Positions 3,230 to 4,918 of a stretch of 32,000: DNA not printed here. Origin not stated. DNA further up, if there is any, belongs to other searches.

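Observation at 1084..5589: Pyrrolysine-free MtmB-family methyltransferase inside a complete corrinoid methyl-transfer cassette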

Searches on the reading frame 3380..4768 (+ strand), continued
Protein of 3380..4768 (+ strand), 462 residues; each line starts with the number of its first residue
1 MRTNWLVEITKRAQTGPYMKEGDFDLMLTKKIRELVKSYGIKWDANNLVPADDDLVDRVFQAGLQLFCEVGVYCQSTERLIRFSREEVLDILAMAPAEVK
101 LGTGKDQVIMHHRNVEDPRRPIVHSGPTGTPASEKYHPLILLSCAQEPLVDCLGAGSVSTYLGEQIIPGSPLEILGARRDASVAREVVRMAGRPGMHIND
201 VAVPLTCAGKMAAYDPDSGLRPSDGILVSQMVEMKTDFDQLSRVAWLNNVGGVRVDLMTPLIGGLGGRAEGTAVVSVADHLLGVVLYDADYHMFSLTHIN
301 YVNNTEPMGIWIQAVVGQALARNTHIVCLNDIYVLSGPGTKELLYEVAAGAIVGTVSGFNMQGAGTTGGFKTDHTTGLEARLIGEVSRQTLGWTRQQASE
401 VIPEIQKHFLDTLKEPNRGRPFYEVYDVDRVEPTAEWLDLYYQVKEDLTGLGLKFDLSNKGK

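Call 78: search_protein_families(library=ncbifam, proteins=[L033:11416-12747:+, L012:17042-18460:+, L022:1568-2920:+, L010:4673-6091:+], max_evalue=1e-20)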
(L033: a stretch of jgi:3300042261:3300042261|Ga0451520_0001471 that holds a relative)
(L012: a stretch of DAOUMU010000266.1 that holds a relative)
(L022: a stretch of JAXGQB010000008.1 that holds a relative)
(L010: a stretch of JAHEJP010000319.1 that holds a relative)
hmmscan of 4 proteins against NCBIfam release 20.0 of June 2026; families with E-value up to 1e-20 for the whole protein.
L033:11416-12747:+ (443 aa): 22 families
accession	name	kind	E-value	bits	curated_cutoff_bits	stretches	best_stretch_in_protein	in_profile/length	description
NF005557.0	PRK07228.1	equivalog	9.8e-161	535.4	522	1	3-439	2-437/445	5'-deoxyadenosine deaminase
NF004701.0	PRK06038.1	equivalog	2e-117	392.5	609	1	1-440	3-427/432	N-ethylammeline chlorohydrolase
NF006252.0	PRK08393.1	equivalog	2.1e-89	300.5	617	1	3-437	2-421/424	N-ethylammeline chlorohydrolase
NF006549.0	PRK09045.1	equivalog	3.7e-87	292.8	540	1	5-432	11-432/444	TRZ/ATZ family hydrolase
NF006055.0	PRK08203.1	equivalog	9.2e-86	288.2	532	1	3-440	6-451/455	8-oxoguanine deaminase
NF009059.0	PRK12393.1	equivalog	2.4e-72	244.1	543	1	16-440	21-456/460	amidohydrolase family protein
NF004995.0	PRK06380.1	subfamily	3.8e-70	237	567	1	3-429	2-413/418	metal-dependent hydrolase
NF006056.0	PRK08204.1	subfamily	5.2e-66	223.3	391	1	1-439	2-440/449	hypothetical protein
NF006679.0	PRK09228.1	subfamily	1.5e-65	221.7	351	1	23-396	32-408/433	guanine deaminase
TIGR02967.1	guan_deamin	equivalog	1.1e-64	218.9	375.4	1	41-376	30-363/401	guanine deaminase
NF012037.0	PRK15493.1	equivalog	1.2e-64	218.7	779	1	8-431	7-425/435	bifunctional S-methyl-5'-thioadenosine deaminase/S-adenosylhomocysteine deaminase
NF005211.0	PRK06687.1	equivalog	4.8e-56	190.3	703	1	24-424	23-418/419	TRZ/ATZ family protein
TIGR03314.1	Se_ssnA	subfamily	2.7e-49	168.2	455.5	1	4-438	1-436/441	putative selenium metabolism protein SsnA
NF005540.0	PRK07203.1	equivalog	4.2e-49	167.4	444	1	4-439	2-438/444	putative aminohydrolase SsnA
NF004801.0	PRK06151.1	subfamily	4.1e-45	154.5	416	1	4-439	4-462/491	chlorohydrolase family protein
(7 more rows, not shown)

L012:17042-18460:+ (472 aa): 21 families
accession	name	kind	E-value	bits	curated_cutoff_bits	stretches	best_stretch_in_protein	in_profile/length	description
NF006055.0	PRK08203.1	equivalog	9.7e-190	630.9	532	1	2-468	4-453/455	8-oxoguanine deaminase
NF009059.0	PRK12393.1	equivalog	8.8e-104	347.7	543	1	54-454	44-444/460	amidohydrolase family protein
NF005557.0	PRK07228.1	equivalog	2.6e-80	270.3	522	1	4-461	3-433/445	5'-deoxyadenosine deaminase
NF004701.0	PRK06038.1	equivalog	1.5e-62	211.7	609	1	2-447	4-408/432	N-ethylammeline chlorohydrolase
NF006549.0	PRK09045.1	equivalog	3.1e-60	204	540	1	10-454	15-428/444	TRZ/ATZ family hydrolase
NF006252.0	PRK08393.1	equivalog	3.3e-56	191.1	617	1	22-450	5-408/424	N-ethylammeline chlorohydrolase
NF005211.0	PRK06687.1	equivalog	1.4e-55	188.8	703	1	12-449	9-417/419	TRZ/ATZ family protein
NF012037.0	PRK15493.1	equivalog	1.6e-54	185.4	779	1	10-445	8-413/435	bifunctional S-methyl-5'-thioadenosine deaminase/S-adenosylhomocysteine deaminase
NF006056.0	PRK08204.1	subfamily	5.8e-48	163.8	391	1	4-451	5-426/449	hypothetical protein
NF006681.0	PRK09229.1-2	equivalog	8.7e-48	163.2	362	1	65-446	47-430/451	formimidoylglutamate deiminase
NF004995.0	PRK06380.1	subfamily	9.3e-44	150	567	1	6-455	5-413/418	metal-dependent hydrolase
TIGR02967.1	guan_deamin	equivalog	8e-42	143.6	375.4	1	22-404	4-360/401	guanine deaminase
NF006679.0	PRK09228.1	subfamily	8.9e-41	140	351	1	14-406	21-387/433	guanine deaminase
NF005540.0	PRK07203.1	equivalog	1.8e-38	132.3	444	1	4-468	2-441/444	putative aminohydrolase SsnA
TIGR02022.1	hutF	equivalog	4.3e-37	127.9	413.05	1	66-445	45-435/455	formimidoylglutamate deiminase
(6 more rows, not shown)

L022:1568-2920:+ (450 aa): 20 families
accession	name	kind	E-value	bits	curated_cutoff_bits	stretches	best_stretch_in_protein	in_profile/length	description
NF006055.0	PRK08203.1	equivalog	7.6e-212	703.8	532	1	2-448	4-452/455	8-oxoguanine deaminase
NF009059.0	PRK12393.1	equivalog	6.5e-119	397.6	543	1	2-446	5-455/460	amidohydrolase family protein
NF005557.0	PRK07228.1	equivalog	1.2e-94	317.6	522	1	4-446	3-437/445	5'-deoxyadenosine deaminase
NF006549.0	PRK09045.1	equivalog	1.6e-77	261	540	1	6-441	11-434/444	TRZ/ATZ family hydrolase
NF004701.0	PRK06038.1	equivalog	3.9e-71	240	609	1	2-437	4-417/432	N-ethylammeline chlorohydrolase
NF006252.0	PRK08393.1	equivalog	2.1e-63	214.8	617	1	24-444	20-421/424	N-ethylammeline chlorohydrolase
NF012037.0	PRK15493.1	equivalog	2.4e-62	211.1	779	1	12-433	10-420/435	bifunctional S-methyl-5'-thioadenosine deaminase/S-adenosylhomocysteine deaminase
NF005211.0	PRK06687.1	equivalog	3.6e-61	207.2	703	1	12-431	9-418/419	TRZ/ATZ family protein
NF006056.0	PRK08204.1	subfamily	5.9e-59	200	391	1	3-447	4-441/449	hypothetical protein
NF006681.0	PRK09229.1-2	equivalog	1e-52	179.4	362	1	27-428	24-431/451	formimidoylglutamate deiminase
NF004801.0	PRK06151.1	subfamily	3e-47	161.6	416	1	10-442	9-458/491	chlorohydrolase family protein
NF006679.0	PRK09228.1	subfamily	2e-46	158.7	351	1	15-386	22-386/433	guanine deaminase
NF004995.0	PRK06380.1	subfamily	1.4e-45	156.1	567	1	11-432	9-409/418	metal-dependent hydrolase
TIGR02967.1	guan_deamin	equivalog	2.3e-42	145.4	375.4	1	22-383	4-358/401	guanine deaminase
TIGR03314.1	Se_ssnA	subfamily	1e-39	136.6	455.5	1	5-446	2-437/441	putative selenium metabolism protein SsnA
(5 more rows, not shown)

L010:4673-6091:+ (472 aa): 20 families
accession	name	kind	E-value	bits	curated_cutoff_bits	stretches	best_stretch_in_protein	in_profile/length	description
NF006055.0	PRK08203.1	equivalog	6.4e-178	591.9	532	1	2-468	4-453/455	8-oxoguanine deaminase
NF009059.0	PRK12393.1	equivalog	1.2e-104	350.7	543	1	56-466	46-456/460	amidohydrolase family protein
NF005557.0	PRK07228.1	equivalog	4.4e-78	263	522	1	3-470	2-442/445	5'-deoxyadenosine deaminase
NF004701.0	PRK06038.1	equivalog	2.4e-60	204.4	609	1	1-468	3-429/432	N-ethylammeline chlorohydrolase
NF006549.0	PRK09045.1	equivalog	7.9e-60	202.7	540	1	8-461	13-435/444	TRZ/ATZ family hydrolase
NF006252.0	PRK08393.1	equivalog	5.8e-54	183.7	617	1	21-463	17-421/424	N-ethylammeline chlorohydrolase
NF005211.0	PRK06687.1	equivalog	1.7e-52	178.6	703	1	12-447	9-415/419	TRZ/ATZ family protein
NF012037.0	PRK15493.1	equivalog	2.2e-46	158.6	779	1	10-446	8-414/435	bifunctional S-methyl-5'-thioadenosine deaminase/S-adenosylhomocysteine deaminase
NF006056.0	PRK08204.1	subfamily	6.6e-46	157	391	1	2-469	3-444/449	hypothetical protein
NF006681.0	PRK09229.1-2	equivalog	9.2e-45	153.2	362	1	62-445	46-429/451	formimidoylglutamate deiminase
NF006679.0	PRK09228.1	subfamily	1.3e-41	142.8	351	1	14-406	21-387/433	guanine deaminase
TIGR02967.1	guan_deamin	equivalog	2.7e-40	138.6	375.4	1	22-404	4-360/401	guanine deaminase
NF004995.0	PRK06380.1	subfamily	1.2e-39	136.5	567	1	3-455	2-413/418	metal-dependent hydrolase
NF005540.0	PRK07203.1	equivalog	1.3e-37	129.5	444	1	4-468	2-441/444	putative aminohydrolase SsnA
TIGR02022.1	hutF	equivalog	1.2e-35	123.1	413.05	1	64-445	43-435/455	formimidoylglutamate deiminase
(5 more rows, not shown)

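Call 88: search_solved_structures(query=L007:16336-17403:+, max_evalue=0.001)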
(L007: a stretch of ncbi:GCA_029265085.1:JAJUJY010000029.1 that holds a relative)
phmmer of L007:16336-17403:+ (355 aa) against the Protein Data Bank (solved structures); distinct sequences matched with E-value up to 0.001: 49.
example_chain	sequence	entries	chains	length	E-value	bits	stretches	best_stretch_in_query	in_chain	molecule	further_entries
6icl_A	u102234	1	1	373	1.6e-30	109.6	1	23-351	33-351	Methylxanthine N3-demethylase NdmB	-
6wn3_A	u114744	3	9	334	1.7e-30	109.5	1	27-206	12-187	SxtT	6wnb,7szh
6wnc_A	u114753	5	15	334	1.8e-30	109.5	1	28-205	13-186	SxtDIOX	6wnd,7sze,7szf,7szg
6icp_A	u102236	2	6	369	4.2e-27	98.4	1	21-349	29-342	Methylxanthine N1-demethylase NdmA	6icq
6ick_A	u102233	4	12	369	1.1e-26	97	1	21-349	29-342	Methylxanthine N1-demethylase NdmA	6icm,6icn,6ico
1z01_A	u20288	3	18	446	6.9e-13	51.6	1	24-154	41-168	2-oxo-1,2-dihydroquinoline 8-monooxygenase, oxygenase component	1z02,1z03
3gcf_A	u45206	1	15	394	3.6e-12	49.2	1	22-170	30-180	Terminal oxygenase component of carbazole 1,9a-dioxygenase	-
7fjl_A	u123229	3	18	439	8.6e-12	48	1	23-207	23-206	Rieske (2Fe-2S) domain protein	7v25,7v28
7fhr_A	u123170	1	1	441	3e-11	46.2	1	22-236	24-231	Putative Phthalate 4,5-dioxygenase, subunit alpha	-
3gkq_A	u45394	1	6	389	1.6e-10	43.8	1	21-155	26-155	Terminal oxygenase component of carbazole 1,9a-dioxygenase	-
2zyl_A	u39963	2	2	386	1.8e-10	43.6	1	33-191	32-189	POSSIBLE OXIDOREDUCTASE | 3-ketosteroid-9-alpha-monooxygenase oxygenase subunit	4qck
4nbg_A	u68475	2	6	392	5e-10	42.2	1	21-138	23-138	Terminal oxygenase component of carbazole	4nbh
4nb9_A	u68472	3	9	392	6.5e-10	41.8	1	21-138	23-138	Terminal oxygenase component of carbazole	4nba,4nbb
1ww9_A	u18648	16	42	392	6.5e-10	41.8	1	21-138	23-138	terminal oxygenase component of carbazole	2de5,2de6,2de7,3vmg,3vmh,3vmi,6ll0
4nb8_A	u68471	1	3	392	6.5e-10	41.8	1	21-138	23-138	Terminal oxygenase component of carbazole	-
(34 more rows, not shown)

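Call 89: search_solved_structures(query=L001:16999-17970:+, max_evalue=0.001)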
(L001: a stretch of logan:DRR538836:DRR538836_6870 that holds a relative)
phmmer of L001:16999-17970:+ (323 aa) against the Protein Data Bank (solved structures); distinct sequences matched with E-value up to 0.001: 50.
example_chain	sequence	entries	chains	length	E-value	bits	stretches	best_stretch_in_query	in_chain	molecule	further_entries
6wnc_A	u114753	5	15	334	3.3e-78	266.3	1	4-322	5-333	SxtDIOX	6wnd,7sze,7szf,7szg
6wn3_A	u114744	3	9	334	7.7e-77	261.8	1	4-322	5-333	SxtT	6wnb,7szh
6ick_A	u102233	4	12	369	1.7e-39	139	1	27-316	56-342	Methylxanthine N1-demethylase NdmA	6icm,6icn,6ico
6icp_A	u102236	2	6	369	2.3e-39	138.5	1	27-316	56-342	Methylxanthine N1-demethylase NdmA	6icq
6icl_A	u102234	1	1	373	8.7e-39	136.6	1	27-319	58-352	Methylxanthine N3-demethylase NdmB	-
7fhr_A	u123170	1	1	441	6.9e-22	81.1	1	17-174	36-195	Putative Phthalate 4,5-dioxygenase, subunit alpha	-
9ina_A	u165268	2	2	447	6.9e-16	61.3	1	11-167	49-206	Rieske (2Fe-2S) domain protein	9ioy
7qwt_A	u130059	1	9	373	9.6e-16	60.8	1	10-175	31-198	Rieske (2Fe-2S) domain protein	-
3gb4_A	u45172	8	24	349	4.9e-15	58.5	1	9-168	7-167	DdmC | Dicamba O-demethylase, oxygenase component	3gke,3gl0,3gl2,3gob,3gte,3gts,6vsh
1z01_A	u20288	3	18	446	8.9e-15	57.7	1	11-136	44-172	2-oxo-1,2-dihydroquinoline 8-monooxygenase, oxygenase component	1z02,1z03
4nb9_A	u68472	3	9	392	3.6e-14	55.7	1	9-167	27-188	Terminal oxygenase component of carbazole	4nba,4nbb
4nb8_A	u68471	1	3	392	3.6e-14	55.7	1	9-167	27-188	Terminal oxygenase component of carbazole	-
4nbc_A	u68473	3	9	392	3.6e-14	55.7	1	9-167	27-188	Terminal oxygenase component of carbazole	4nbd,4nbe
1ww9_A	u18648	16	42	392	3.6e-14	55.7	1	9-167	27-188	terminal oxygenase component of carbazole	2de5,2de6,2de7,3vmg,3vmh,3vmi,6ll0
4nbf_A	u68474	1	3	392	3.6e-14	55.7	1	9-167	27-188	Terminal oxygenase component of carbazole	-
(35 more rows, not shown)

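Call 91: search_protein_families(library=pfam, proteins=[L009:16266-17264:-, L009:17442-18089:-, L009:18129-19187:-, L009:19291-19893:+, L028:17073-18800:+, L028:19316-20017:+, L028:20023-20862:-, L012:18481-20160:-, L019:11161-12606:+, L004:19231-19920:+], max_evalue=0.001)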
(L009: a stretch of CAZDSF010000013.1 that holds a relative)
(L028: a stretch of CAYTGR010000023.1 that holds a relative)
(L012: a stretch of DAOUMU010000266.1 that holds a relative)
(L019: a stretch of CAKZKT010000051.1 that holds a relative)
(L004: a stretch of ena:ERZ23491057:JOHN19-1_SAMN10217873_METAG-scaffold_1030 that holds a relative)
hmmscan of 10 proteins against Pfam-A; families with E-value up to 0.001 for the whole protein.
L009:16266-17264:- (332 aa): 0 families

L009:17442-18089:- (215 aa): 0 families

L009:18129-19187:- (352 aa): 1 family
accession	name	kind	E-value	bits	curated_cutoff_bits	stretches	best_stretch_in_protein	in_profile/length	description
PF10974.15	DUF2804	-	2.5e-125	418.6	26.9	1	9-352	1-339/339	Domain of unknown function (DUF2804)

L009:19291-19893:+ (200 aa): 1 family
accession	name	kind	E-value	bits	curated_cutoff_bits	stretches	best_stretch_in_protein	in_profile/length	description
PF00156.33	Pribosyltran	-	4.6e-13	49.2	26.3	1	59-170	29-131/158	Phosphoribosyl transferase domain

L028:17073-18800:+ (575 aa): 1 family
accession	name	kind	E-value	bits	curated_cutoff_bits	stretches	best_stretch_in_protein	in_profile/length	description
PF00450.28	Peptidase_S10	-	4.9e-15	56.3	21.9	1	149-537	24-363/420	Serine carboxypeptidase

L028:19316-20017:+ (233 aa): 2 families
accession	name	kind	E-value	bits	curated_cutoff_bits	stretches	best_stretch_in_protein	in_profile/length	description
PF03703.20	bPH_2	-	7e-14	52.3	22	1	103-160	1-58/78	Bacterial PH domain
PF09851.14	SHOCT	-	1e-07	31.9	27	1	205-230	3-28/28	Short C-terminal domain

L028:20023-20862:- (279 aa): 3 families
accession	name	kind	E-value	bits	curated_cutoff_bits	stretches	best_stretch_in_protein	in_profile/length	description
PF01909.29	NTP_transf_2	-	8.2e-07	29.8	21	1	26-106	11-78/93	Nucleotidyltransferase domain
PF13228.11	DUF4037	-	2.4e-05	25.4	22.1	1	134-222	14-99/101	Domain of unknown function (DUF4037)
PF18765.7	Polbeta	-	0.00053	20.5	26.9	1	23-71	7-55/93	Polymerase beta, Nucleotidyltransferase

L012:18481-20160:- (559 aa): 8 families
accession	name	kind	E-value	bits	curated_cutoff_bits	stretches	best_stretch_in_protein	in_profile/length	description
PF07568.18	HisKA_2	-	8.2e-31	106.4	22.3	1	362-436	1-75/76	Histidine kinase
PF20969.2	MASE11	-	2e-23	83.6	27.3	1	15-182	2-166/168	MASE11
PF08447.18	PAS_3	-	1.6e-15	57.6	25.6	1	253-331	3-83/89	PAS fold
PF02518.31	HATPase_c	-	3.2e-12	47.3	26.4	1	465-552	8-107/111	Histidine kinase-, DNA gyrase B-, and HSP90-like ATPase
PF13426.13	PAS_9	-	3.3e-11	43.8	27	1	242-341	3-103/103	PAS domain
PF00989.32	PAS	-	1.6e-09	38.2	22.6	1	231-329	2-101/113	PAS fold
PF13581.12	HATPase_c_2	-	1.9e-08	34.8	27.4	1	459-550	28-125/127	Histidine kinase-like ATPase domain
PF07536.20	HWE_HK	-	2.5e-07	31.8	22.8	1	362-428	1-64/83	HWE histidine kinase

L019:11161-12606:+ (481 aa): 7 families
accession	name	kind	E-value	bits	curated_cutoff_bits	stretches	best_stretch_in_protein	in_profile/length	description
PF00478.31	IMPDH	-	1.1e-148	495.3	25.6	1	9-476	1-345/345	IMP dehydrogenase / GMP reductase domain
PF00571.33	CBS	-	3.6e-23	82.1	24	2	98-141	8-51/57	CBS domain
PF03060.21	NMO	-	2.2e-15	57.3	28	2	258-379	122-239/331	Nitronate monooxygenase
PF01070.24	FMN_dh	-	9.2e-09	35.2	24.9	1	262-394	210-337/350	FMN-dependent dehydrogenase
PF01180.27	DHO_dh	-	5.6e-07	29.5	27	1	333-365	240-272/291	Dihydroorotate dehydrogenase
PF00977.27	His_biosynth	-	1.3e-06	28.5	23.6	0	327-364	67-104/228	Histidine biosynthesis protein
PF01645.23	Glu_synthase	-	0.00041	20.1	20.4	1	274-363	211-305/369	Conserved region in glutamate synthase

L004:19231-19920:+ (229 aa): 1 family
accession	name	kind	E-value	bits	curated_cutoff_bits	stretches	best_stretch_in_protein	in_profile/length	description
PF02965.22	Met_synt_B12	-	0.0006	19.8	25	1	167-196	213-243/273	Vitamin B12 dependent methionine synthase, activation domain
